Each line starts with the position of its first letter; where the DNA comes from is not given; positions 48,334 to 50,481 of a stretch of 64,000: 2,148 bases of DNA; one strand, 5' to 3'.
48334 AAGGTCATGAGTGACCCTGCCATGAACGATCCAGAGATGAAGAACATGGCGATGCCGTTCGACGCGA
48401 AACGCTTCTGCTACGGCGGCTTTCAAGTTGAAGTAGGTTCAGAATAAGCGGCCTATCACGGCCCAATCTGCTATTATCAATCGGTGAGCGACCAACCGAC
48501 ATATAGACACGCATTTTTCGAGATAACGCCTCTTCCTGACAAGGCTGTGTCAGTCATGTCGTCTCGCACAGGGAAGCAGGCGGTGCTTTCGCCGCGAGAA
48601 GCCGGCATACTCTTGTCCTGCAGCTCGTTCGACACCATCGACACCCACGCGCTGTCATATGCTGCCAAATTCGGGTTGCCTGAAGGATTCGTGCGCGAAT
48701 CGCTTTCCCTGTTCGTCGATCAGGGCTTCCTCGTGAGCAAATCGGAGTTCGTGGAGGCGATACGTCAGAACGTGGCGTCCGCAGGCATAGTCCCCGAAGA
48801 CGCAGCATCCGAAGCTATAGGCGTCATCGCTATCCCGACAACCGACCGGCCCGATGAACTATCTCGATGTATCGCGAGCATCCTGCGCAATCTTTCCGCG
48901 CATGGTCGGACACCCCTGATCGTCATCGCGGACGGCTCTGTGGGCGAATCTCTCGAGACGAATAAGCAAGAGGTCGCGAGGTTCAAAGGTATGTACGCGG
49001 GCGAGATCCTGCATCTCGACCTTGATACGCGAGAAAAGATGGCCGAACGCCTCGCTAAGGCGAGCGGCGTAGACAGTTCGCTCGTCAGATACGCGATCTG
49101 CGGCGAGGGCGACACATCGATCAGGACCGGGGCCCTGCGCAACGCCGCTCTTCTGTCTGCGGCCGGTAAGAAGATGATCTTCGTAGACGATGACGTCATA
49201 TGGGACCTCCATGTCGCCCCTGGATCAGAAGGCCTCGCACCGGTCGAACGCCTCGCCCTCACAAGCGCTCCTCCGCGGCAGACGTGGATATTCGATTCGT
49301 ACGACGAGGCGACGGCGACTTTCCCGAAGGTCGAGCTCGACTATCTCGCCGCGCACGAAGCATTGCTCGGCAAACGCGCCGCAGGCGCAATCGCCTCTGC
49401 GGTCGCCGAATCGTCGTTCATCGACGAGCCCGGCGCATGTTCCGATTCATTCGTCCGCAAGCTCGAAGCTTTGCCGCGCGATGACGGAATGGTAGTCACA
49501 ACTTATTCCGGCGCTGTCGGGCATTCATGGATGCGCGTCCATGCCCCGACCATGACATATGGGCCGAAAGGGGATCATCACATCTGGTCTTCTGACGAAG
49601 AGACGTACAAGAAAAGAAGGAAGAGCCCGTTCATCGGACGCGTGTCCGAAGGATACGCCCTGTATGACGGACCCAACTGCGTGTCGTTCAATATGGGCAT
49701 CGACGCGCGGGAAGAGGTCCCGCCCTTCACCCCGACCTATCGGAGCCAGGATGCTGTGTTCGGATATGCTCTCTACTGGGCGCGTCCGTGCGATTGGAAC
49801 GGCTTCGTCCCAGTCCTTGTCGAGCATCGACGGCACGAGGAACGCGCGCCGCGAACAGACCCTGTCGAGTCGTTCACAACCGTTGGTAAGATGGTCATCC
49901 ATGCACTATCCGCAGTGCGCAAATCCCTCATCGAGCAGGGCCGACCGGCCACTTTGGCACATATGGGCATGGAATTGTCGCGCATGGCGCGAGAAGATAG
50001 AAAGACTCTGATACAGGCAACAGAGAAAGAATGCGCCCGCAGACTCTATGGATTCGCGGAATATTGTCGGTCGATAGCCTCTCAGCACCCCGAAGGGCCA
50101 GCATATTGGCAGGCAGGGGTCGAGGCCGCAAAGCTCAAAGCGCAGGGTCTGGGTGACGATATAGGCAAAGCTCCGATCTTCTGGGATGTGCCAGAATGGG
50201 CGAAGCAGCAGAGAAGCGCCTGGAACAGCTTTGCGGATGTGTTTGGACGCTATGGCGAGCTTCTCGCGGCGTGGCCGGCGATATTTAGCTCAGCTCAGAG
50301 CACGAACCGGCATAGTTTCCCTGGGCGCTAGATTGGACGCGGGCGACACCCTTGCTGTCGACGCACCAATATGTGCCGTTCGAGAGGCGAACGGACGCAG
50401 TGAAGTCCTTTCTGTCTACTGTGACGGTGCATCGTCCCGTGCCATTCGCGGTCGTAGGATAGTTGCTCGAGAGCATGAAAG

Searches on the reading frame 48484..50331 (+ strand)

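Call 35: search_protein_families(library=pfam, proteins=[window:48484-50331:+], max_evalue=0.001)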
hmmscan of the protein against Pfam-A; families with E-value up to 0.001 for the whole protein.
window:48484-50331:+ (615 aa): 1 family
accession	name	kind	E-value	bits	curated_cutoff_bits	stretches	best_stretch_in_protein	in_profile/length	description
PF00535.33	Glycos_transf_2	-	0.0004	20.8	23.3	0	115-162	2-47/168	Glycosyl transferase family 2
